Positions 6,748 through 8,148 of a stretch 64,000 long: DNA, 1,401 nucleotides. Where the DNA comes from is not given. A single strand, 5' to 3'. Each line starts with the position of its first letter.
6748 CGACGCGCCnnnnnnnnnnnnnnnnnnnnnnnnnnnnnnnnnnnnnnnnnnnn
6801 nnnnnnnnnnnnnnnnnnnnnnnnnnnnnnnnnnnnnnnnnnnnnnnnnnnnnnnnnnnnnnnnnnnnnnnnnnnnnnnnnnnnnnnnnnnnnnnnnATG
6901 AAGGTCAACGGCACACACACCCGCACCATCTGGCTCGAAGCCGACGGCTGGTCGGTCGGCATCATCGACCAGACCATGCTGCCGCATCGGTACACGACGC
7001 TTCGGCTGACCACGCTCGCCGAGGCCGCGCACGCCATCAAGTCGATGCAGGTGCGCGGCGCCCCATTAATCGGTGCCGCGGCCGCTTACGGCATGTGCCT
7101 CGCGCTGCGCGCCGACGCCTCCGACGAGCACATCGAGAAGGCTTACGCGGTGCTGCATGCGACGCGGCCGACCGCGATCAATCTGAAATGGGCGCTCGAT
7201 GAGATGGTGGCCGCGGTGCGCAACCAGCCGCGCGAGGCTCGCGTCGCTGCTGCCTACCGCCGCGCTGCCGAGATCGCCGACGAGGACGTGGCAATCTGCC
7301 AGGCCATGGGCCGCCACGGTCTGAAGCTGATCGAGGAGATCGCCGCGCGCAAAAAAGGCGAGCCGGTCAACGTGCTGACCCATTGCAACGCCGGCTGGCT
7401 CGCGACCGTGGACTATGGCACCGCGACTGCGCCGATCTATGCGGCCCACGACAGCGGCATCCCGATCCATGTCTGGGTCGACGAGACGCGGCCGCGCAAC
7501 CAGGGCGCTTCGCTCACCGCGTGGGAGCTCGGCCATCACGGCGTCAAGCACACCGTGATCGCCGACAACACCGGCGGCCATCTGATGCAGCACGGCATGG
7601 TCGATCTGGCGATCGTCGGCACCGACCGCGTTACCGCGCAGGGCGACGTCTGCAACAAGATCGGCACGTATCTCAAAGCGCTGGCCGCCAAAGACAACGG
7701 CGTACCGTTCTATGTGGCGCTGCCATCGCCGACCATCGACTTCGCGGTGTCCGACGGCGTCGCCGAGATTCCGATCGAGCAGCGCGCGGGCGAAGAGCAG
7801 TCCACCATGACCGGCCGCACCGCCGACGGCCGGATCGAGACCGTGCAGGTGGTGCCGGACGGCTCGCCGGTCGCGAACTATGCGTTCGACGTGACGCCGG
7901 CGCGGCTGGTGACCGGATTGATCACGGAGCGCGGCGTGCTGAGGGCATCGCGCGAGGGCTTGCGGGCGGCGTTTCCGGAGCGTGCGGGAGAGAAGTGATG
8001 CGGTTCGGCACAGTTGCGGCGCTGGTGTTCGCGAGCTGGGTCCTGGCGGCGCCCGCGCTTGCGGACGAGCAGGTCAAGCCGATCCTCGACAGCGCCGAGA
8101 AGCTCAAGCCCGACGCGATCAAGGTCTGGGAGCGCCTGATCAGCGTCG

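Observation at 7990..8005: mtnA is translationally coupled to a CPG2-like glutamate carboxypeptidase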

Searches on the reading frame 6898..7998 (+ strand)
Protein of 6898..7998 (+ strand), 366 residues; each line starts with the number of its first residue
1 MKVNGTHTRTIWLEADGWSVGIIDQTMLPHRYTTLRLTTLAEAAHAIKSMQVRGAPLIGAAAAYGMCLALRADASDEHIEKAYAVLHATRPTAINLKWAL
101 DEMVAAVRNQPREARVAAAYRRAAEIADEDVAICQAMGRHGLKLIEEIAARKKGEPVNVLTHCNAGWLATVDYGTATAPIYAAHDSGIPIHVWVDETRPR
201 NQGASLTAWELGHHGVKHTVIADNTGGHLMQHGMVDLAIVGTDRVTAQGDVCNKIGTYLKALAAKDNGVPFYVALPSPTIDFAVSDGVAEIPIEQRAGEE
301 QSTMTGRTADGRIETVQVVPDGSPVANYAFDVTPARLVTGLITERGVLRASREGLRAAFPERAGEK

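Call 3: search_protein_families(library=pfam, proteins=[window:6898-7998:+])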
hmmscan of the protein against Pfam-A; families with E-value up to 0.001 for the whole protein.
window:6898-7998:+ (366 aa): 1 family
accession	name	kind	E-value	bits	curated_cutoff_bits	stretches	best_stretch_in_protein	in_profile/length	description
PF01008.23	IF-2B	-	2.3e-63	214.5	22.4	1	51-348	1-278/280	Initiation factor 2 subunit family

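Call 4: search_protein_families(library=ncbifam, proteins=[window:6898-7998:+])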
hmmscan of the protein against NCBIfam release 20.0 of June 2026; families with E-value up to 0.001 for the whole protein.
window:6898-7998:+ (366 aa): 8 families
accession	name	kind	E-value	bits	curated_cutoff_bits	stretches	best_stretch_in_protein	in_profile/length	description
NF004326.0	PRK05720.1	subfamily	3.8e-146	486.5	271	1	2-362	5-355/358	s-methyl-5-thioribose-1-phosphate isomerase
TIGR00512.1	salvage_mtnA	equivalog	7.8e-126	419.6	279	1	18-349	8-334/335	S-methyl-5-thioribose-1-phosphate isomerase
TIGR00524.1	eIF-2B_rel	subfamily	3e-92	309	185.85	1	38-349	2-302/303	S-methyl-5-thioribose-1-phosphate isomerase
NF004700.0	PRK06036.1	equivalog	9.9e-88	294.4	528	1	9-350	2-330/339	S-methyl-5-thioribose-1-phosphate isomerase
NF004436.0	PRK05772.1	equivalog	3.6e-71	240.3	521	1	19-349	25-350/363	S-methyl-5-thioribose-1-phosphate isomerase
TIGR00511.1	ribulose_e2b2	equivalog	2.7e-41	141.8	314.1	1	40-348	2-286/301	ribose 1,5-bisphosphate isomerase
NF006210.0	PRK08335.1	equivalog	2.2e-21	76.4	339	1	180-277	125-220/275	translation initiation factor IF-2B subunit alpha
NF004994.0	PRK06372.1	equivalog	1.2e-09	37.9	249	1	191-273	111-190/253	translation initiation factor IF-2B subunit delta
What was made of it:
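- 6898..7998 (+): mtnA, S-methyl-5-thioribose-1-phosphate isomerase (366 aa). TIGR00512 419.6 bits (cut-off 279), NF004326 486.5 bits, PF01008 (calls 3, 4).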

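Call 6: search_solved_structures(query=window:6898-7998:+)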
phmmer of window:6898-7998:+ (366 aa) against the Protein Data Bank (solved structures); distinct sequences matched with E-value up to 0.001: 25.
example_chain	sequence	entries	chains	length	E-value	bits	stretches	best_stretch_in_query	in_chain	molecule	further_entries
1t9k_A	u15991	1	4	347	1.6e-75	257.7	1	10-351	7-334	Probable methylthioribose-1-phosphate isomerase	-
6a34_A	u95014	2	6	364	3e-70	240.4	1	15-349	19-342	Putative methylthioribose-1-phosphate isomerase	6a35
2yrf_A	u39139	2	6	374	3.2e-63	217.2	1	18-353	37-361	Methylthioribose-1-phosphate isomerase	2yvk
1t5o_A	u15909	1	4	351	1.4e-61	211.8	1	20-349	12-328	Translation initiation factor eIF2B, subunit delta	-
4ldq_A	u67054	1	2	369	1.8e-52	181.9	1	19-358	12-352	Methylthioribose-1-phosphate isomerase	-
4ldr_A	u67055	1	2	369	3.2e-52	181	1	19-358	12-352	Methylthioribose-1-phosphate isomerase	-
2a0u_A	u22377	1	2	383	1.5e-47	165.7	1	18-349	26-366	initiation factor 2B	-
5yfj_A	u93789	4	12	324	2.2e-24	89.5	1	40-348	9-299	Ribose 1,5-bisphosphate isomerase | Ribose-1,5-bisphosphate isomerase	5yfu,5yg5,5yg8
5yft_A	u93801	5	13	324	1.1e-23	87.2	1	40-348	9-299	Ribose 1,5-bisphosphate isomerase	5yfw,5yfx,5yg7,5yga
5yfs_A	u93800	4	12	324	4.3e-23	85.3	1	40-348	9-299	Ribose 1,5-bisphosphate isomerase | Ribose-1,5-bisphosphate isomerase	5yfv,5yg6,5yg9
3a11_A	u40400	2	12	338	5.2e-23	85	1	40-349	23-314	Translation initiation factor eIF-2B, delta subunit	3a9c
1w2w_B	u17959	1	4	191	6.2e-23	84.7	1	191-353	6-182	5-METHYLTHIORIBOSE-1-PHOSPHATE ISOMERASE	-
3vm6_A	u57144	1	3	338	7.2e-22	81.2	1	40-349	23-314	Translation initiation factor eIF-2B, delta subunit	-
1w2w_A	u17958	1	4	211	2.3e-15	59.8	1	14-180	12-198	5-METHYLTHIORIBOSE-1-PHOSPHATE ISOMERASE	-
1vb5_A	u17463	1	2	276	1e-13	54.5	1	191-277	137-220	translation initiation factor eIF-2B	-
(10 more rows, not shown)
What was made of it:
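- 6898..7998 (+): PDB 1t9k E=1.6e-75 (call 6).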

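Call 13: find_homologous_proteins(query=window:6898-7998:+, max_evalue=1e-30)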
Query window:6898-7998:+ (366 aa): 8000 proteins with E <= 1e-30 among 8000 candidates; the best 120 are listed.
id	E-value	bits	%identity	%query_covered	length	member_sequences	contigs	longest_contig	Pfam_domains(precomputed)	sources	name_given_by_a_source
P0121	7.1e-226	767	93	100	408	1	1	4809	PF01008.24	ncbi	-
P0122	2.8e-224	762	93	100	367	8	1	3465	PF01008.24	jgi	jgi:methylthioribose-1-phosphate isomerase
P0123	7.2e-224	760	92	100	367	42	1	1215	PF01008.24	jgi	jgi:methylthioribose-1-phosphate isomerase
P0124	2.1e-223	759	92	100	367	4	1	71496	PF01008.24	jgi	jgi:methylthioribose-1-phosphate isomerase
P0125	3.6e-223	758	92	100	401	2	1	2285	PF01008.24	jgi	-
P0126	4.3e-223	758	93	99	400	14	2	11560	PF01008.24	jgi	jgi:methylthioribose-1-phosphate isomerase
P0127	1.4e-222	756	92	100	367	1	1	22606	PF01008.24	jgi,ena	-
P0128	9.8e-220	747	92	99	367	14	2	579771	PF01008.24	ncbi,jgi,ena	-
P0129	4.3e-215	732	88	99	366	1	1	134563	PF01008.24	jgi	jgi:methylthioribose-1-phosphate isomerase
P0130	2.8e-213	726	88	99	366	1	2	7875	PF01008.24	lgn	-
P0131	3.2e-213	725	88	100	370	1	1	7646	PF01008.24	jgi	jgi:methylthioribose-1-phosphate isomerase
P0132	3.6e-213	725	89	100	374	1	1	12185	PF01008.24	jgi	jgi:methylthioribose-1-phosphate isomerase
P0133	7.9e-213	724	88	99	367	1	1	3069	PF01008.24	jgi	jgi:methylthioribose-1-phosphate isomerase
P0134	9.5e-213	724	88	99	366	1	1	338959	PF01008.24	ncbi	ncbi:MAG: S-methyl-5-thioribose-1-phosphate isomerase [Pseudomonadota bacterium]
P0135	2.7e-212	722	87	99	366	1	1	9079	PF01008.24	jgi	jgi:methylthioribose-1-phosphate isomerase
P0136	3.5e-212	722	89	99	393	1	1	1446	PF01008.24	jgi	-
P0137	1.1e-211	720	89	99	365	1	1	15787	PF01008.24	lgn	-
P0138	1.4e-211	720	88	99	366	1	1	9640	PF01008.24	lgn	-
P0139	2.1e-211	720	88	99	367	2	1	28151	PF01008.24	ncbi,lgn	-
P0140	3.6e-211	719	88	99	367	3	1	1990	PF01008.24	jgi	jgi:methylthioribose-1-phosphate isomerase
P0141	4.9e-211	718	87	100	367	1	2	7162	PF01008.24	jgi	jgi:methylthioribose-1-phosphate isomerase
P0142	8.3e-211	718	88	99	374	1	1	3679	PF01008.24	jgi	jgi:methylthioribose-1-phosphate isomerase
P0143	8.5e-211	717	87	99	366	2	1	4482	PF01008.24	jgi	jgi:methylthioribose-1-phosphate isomerase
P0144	9.1e-211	717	88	99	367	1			PF01008.24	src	-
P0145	9.4e-211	717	88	100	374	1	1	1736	PF01008.24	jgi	jgi:methylthioribose-1-phosphate isomerase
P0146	1.1e-210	717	87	100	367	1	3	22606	PF01008.24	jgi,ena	jgi:methylthioribose-1-phosphate isomerase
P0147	1.5e-210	717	87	100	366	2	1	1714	PF01008.24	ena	-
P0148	3.0e-210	716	88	99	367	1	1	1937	PF01008.24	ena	-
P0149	3.0e-210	716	88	99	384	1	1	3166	PF01008.24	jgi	-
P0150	3.5e-210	715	87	100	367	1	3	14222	PF01008.24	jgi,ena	-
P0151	3.6e-210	715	88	100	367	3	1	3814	PF01008.24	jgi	jgi:methylthioribose-1-phosphate isomerase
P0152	3.8e-210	715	87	99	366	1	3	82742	PF01008.24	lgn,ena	-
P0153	4.9e-210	715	87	100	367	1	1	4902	PF01008.24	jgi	jgi:methylthioribose-1-phosphate isomerase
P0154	5.9e-210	715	88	100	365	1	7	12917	PF01008.24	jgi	jgi:methylthioribose-1-phosphate isomerase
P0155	7.6e-210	714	87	99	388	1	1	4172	PF01008.24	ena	-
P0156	1.9e-209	713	87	100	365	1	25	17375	PF01008.24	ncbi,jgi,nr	ncbi:MAG: S-methyl-5-thioribose-1-phosphate isomerase [Rhizobiales bacterium]|jgi:methylthioribose-1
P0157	4.1e-209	712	87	99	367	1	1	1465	PF01008.24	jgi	-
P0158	4.3e-209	712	86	99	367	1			PF01008.24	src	-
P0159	4.7e-209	712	87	100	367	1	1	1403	PF01008.24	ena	-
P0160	5.4e-209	712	87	100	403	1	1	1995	PF01008.24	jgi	jgi:methylthioribose-1-phosphate isomerase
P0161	6.1e-209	711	87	100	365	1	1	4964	PF01008.24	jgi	jgi:methylthioribose-1-phosphate isomerase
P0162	7.4e-209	711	86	100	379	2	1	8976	PF01008.24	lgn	-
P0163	9.6e-209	711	87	100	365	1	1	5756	PF01008.24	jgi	jgi:methylthioribose-1-phosphate isomerase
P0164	1.0e-208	711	85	100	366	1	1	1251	PF01008.24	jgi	jgi:methylthioribose-1-phosphate isomerase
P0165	1.1e-208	711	87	100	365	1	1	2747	PF01008.24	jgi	jgi:methylthioribose-1-phosphate isomerase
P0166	1.2e-208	710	86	100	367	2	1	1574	PF01008.24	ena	-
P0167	1.4e-208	710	88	98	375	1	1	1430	PF01008.24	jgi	jgi:methylthioribose-1-phosphate isomerase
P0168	1.5e-208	710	87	99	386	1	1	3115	PF01008.24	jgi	jgi:methylthioribose-1-phosphate isomerase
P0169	1.6e-208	710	87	99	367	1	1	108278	PF01008.24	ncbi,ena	-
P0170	1.6e-208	710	87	100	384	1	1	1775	PF01008.24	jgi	-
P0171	1.7e-208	710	86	100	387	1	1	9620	PF01008.24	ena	-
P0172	1.9e-208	710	87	100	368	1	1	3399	PF01008.24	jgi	jgi:methylthioribose-1-phosphate isomerase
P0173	1.9e-208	710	87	99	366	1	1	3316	PF01008.24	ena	-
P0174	2.0e-208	710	87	100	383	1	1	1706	PF01008.24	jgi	jgi:methylthioribose-1-phosphate isomerase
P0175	2.1e-208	710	86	100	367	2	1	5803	PF01008.24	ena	-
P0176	2.1e-208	710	87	100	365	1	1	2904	PF01008.24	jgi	jgi:methylthioribose-1-phosphate isomerase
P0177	2.6e-208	709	87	100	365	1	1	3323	PF01008.24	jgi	jgi:methylthioribose-1-phosphate isomerase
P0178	4.0e-208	709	86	100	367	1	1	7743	PF01008.24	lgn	-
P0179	4.1e-208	709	86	100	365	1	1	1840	PF01008.24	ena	-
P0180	5.5e-208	708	86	99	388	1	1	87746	PF01008.24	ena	-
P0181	7.5e-208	708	86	100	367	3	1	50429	PF01008.24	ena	-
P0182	9.5e-208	707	86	99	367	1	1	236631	PF01008.24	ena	-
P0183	9.9e-208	707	88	99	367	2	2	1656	PF01008.24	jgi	jgi:methylthioribose-1-phosphate isomerase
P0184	1.6e-207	707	85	100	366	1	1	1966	PF01008.24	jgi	jgi:methylthioribose-1-phosphate isomerase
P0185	1.7e-207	707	86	99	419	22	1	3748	PF01008.24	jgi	jgi:methylthioribose-1-phosphate isomerase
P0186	1.8e-207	707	86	99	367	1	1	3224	PF01008.24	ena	-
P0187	2.4e-207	706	86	100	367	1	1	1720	PF01008.24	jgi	jgi:methylthioribose-1-phosphate isomerase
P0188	2.6e-207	706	88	99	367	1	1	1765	PF01008.24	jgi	jgi:methylthioribose-1-phosphate isomerase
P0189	2.7e-207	706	86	99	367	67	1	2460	PF01008.24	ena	-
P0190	2.7e-207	706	88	99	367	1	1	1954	PF01008.24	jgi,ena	jgi:methylthioribose-1-phosphate isomerase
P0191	3.7e-207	706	87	99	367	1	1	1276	PF01008.24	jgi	jgi:methylthioribose-1-phosphate isomerase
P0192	4.6e-207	705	86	99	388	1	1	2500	PF01008.24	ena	-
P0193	8.8e-207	704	85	99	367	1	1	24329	PF01008.24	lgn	-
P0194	1.1e-206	704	87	99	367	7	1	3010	PF01008.24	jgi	jgi:methylthioribose-1-phosphate isomerase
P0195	1.2e-206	704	86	99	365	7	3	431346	PF01008.24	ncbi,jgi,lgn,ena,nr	ncbi:MAG TPA: S-methyl-5-thioribose-1-phosphate isomerase [Xanthobacteraceae bacterium]|jgi:methylth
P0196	1.3e-206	704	86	99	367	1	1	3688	PF01008.24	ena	-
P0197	1.5e-206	703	87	99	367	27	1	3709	PF01008.24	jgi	jgi:methylthioribose-1-phosphate isomerase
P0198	1.7e-206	703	87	99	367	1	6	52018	PF01008.24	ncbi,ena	-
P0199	1.7e-206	703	86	99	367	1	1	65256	PF01008.24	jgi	jgi:methylthioribose-1-phosphate isomerase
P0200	1.8e-206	703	86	100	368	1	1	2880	PF01008.24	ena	-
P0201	1.8e-206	703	84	99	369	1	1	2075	PF01008.24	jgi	jgi:methylthioribose-1-phosphate isomerase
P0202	1.9e-206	703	86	100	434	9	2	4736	PF01008.24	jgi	jgi:methylthioribose-1-phosphate isomerase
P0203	2.0e-206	703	86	99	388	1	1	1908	PF01008.24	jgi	jgi:methylthioribose-1-phosphate isomerase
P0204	2.3e-206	703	86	99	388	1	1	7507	PF01008.24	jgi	jgi:methylthioribose-1-phosphate isomerase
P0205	2.3e-206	703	86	99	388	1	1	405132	PF01008.24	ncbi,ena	-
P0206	3.7e-206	702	86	99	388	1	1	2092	PF01008.24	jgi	jgi:methylthioribose-1-phosphate isomerase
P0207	5.4e-206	702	84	100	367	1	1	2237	PF01008.24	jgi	jgi:methylthioribose-1-phosphate isomerase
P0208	5.7e-206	702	85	99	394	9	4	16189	PF01008.24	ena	-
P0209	7.7e-206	701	87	99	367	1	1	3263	PF01008.24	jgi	jgi:methylthioribose-1-phosphate isomerase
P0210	7.7e-206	701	86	99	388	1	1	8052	PF01008.24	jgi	jgi:methylthioribose-1-phosphate isomerase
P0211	1.1e-205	701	85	99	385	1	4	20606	PF01008.24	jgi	jgi:methylthioribose-1-phosphate isomerase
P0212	1.6e-205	700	85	99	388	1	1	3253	PF01008.24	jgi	-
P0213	1.9e-205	700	87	99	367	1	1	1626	PF01008.24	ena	-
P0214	2.4e-205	700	84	100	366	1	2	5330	PF01008.24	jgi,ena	jgi:methylthioribose-1-phosphate isomerase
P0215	3.1e-205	699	85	100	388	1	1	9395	PF01008.24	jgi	jgi:methylthioribose-1-phosphate isomerase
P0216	4.5e-205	699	86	99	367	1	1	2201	PF01008.24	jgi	jgi:methylthioribose-1-phosphate isomerase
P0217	4.5e-205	699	85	100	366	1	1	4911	PF01008.24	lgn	-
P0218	4.6e-205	699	87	99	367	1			PF01008.24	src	-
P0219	5.1e-205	698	84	99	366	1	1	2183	PF01008.24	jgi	jgi:methylthioribose-1-phosphate isomerase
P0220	6.7e-205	698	85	100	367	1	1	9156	PF01008.24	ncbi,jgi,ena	jgi:methylthioribose-1-phosphate isomerase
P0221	7.3e-205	698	84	99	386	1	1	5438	PF01008.24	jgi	jgi:methylthioribose-1-phosphate isomerase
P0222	7.4e-205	698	86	97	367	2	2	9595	PF01008.24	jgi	jgi:methylthioribose-1-phosphate isomerase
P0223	9.8e-205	698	85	99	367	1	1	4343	PF01008.24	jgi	jgi:methylthioribose-1-phosphate isomerase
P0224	9.9e-205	698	85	99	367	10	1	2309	PF01008.24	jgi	jgi:methylthioribose-1-phosphate isomerase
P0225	1.7e-204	697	83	100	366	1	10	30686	PF01008.24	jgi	jgi:methylthioribose-1-phosphate isomerase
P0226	1.7e-204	697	88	99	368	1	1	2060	PF01008.24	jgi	jgi:methylthioribose-1-phosphate isomerase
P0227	1.9e-204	697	83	99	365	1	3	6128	PF01008.24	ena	-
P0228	1.9e-204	697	85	100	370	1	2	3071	PF01008.24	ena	-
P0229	4.5e-204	695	84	100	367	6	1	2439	PF01008.24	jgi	-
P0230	4.6e-204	695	86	99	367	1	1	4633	PF01008.24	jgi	jgi:methylthioribose-1-phosphate isomerase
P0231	4.9e-204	695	86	99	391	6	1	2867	PF01008.24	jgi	jgi:methylthioribose-1-phosphate isomerase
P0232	6.3e-204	695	85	99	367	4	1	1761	PF01008.24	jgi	jgi:methylthioribose-1-phosphate isomerase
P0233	6.6e-204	695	85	99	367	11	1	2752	PF01008.24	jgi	jgi:methylthioribose-1-phosphate isomerase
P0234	6.9e-204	695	85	99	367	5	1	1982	PF01008.24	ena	-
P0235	1.0e-203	694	83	99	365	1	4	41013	PF01008.24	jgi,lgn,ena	jgi:methylthioribose-1-phosphate isomerase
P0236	1.2e-203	694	87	100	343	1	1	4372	PF01008.24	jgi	jgi:methylthioribose-1-phosphate isomerase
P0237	1.3e-203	694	86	99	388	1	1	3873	PF01008.24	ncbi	-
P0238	1.3e-203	694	84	100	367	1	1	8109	PF01008.24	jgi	jgi:methylthioribose-1-phosphate isomerase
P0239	1.5e-203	694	85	99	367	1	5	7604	PF01008.24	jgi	jgi:methylthioribose-1-phosphate isomerase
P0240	1.8e-203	693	84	100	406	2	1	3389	PF01008.24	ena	-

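Call 22: find_encoding_contigs(protein=P0195, flank=5000, max_places=2)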
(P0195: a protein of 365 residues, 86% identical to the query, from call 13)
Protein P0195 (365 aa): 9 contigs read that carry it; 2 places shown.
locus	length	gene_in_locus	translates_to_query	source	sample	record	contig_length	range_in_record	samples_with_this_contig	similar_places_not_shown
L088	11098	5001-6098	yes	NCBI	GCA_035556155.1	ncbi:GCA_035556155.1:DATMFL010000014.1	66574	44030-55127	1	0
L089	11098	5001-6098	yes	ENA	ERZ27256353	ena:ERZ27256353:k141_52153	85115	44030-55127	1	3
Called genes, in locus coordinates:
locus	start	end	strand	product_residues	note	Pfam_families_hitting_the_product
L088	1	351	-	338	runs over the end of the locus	PF08240:ADH_N, PF00107:ADH_zinc_N, PF13602:ADH_zinc_N_2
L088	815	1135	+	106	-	PF07886:BA14K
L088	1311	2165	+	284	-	PF01522:Polysacc_deac_1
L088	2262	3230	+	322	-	PF03401:TctC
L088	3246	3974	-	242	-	PF03737:RraA-like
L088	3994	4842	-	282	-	PF20434:BD-FAE, PF07859:Abhydrolase_3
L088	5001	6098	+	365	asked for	PF01008:IF-2B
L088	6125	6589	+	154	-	PF06319:MmcB-like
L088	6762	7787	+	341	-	PF03401:TctC (faint)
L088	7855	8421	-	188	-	PF00072:Response_reg, PF13556:HTH_30 (faint)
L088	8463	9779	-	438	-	PF25323:6TM_PilS (weak), PF00512:HisKA, PF02518:HATPase_c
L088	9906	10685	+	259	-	PF00005:ABC_tran, PF13304:AAA_21 (weak)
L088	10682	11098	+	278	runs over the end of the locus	PF01061:ABC2_membrane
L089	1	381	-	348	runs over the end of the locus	PF08240:ADH_N, PF00107:ADH_zinc_N, PF13602:ADH_zinc_N_2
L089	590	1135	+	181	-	-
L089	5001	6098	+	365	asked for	PF01008:IF-2B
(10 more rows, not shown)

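Call 23: find_encoding_contigs(protein=P0235, flank=5000, max_places=2)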
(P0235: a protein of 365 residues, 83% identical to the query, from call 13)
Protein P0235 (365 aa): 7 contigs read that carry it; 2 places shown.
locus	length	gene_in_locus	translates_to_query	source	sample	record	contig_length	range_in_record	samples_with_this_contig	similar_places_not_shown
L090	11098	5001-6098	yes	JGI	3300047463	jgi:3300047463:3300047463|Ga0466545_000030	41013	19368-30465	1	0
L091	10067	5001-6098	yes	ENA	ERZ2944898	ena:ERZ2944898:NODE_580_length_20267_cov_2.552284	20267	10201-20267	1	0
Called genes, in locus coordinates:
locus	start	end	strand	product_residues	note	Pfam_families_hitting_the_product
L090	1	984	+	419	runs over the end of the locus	PF02771:Acyl-CoA_dh_N, PF02770:Acyl-CoA_dh_M, PF00441:Acyl-CoA_dh_1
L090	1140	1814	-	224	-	PF13489:Methyltransf_23, PF08241:Methyltransf_11, PF08242:Methyltransf_12, PF13649:Methyltransf_25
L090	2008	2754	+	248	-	PF01925:TauE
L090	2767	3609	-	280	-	PF20434:BD-FAE (weak), PF07859:Abhydrolase_3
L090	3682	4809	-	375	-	PF00092:VWA, PF13519:VWA_2 (weak), PF25106:VWA_4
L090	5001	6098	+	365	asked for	PF01008:IF-2B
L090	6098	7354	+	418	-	PF04389:Peptidase_M28, PF01546:Peptidase_M20, PF07687:M20_dimer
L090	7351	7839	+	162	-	PF06319:MmcB-like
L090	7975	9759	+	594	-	PF11845:Tll0287-like, PF00672:HAMP, PF00015:MCPsignal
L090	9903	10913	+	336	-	PF03401:TctC (weak)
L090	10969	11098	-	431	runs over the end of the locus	-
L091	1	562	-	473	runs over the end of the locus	-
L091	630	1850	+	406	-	PF02771:Acyl-CoA_dh_N, PF02770:Acyl-CoA_dh_M, PF00441:Acyl-CoA_dh_1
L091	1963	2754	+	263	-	PF01925:TauE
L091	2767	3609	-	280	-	PF20434:BD-FAE (weak), PF07859:Abhydrolase_3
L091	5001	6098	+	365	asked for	PF01008:IF-2B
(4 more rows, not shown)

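Call 25: find_related_loci(query=A2, collection=metagenome_contigs, flank=4000)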
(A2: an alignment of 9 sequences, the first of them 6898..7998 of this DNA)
Query A2 (366 aa) in metagenome_contigs; peptide patterns used: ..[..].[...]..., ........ (x = any residue, [..] = any of these).
600 stretches matched a pattern (row limit reached: there are more); 594 encode a relative of the query (tblastn E <= 1e-3); the best 80 are kept; 80 distinct loci.
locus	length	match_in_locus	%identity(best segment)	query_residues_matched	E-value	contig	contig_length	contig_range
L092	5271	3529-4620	88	1-364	0e+0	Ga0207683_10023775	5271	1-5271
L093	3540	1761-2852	85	1-364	0e+0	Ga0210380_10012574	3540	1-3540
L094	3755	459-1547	80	1-363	0e+0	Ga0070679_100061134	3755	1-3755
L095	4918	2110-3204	82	1-364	0e+0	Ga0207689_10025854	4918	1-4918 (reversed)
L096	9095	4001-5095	81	1-364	0e+0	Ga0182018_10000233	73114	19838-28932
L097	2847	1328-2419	82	1-363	0e+0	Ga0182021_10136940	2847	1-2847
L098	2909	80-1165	82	1-363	0e+0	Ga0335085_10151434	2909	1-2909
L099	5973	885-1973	82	1-362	0e+0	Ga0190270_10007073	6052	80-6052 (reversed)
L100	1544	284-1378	79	1-364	0e+0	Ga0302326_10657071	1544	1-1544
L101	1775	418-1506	82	1-363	0e+0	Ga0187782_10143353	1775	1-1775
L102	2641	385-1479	80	1-364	0e+0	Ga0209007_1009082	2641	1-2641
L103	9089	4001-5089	80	1-363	0e+0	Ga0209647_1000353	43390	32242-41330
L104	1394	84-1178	82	1-364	0e+0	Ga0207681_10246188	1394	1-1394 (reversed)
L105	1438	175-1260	80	1-362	0e+0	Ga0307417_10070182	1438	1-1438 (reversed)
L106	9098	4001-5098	79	1-365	0e+0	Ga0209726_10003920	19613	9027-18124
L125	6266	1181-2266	77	1-362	0e+0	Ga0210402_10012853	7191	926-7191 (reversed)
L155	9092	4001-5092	76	1-363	0e+0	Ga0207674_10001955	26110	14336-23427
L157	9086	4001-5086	76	1-362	0e+0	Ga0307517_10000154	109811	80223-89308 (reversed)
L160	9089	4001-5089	75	1-362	0e+0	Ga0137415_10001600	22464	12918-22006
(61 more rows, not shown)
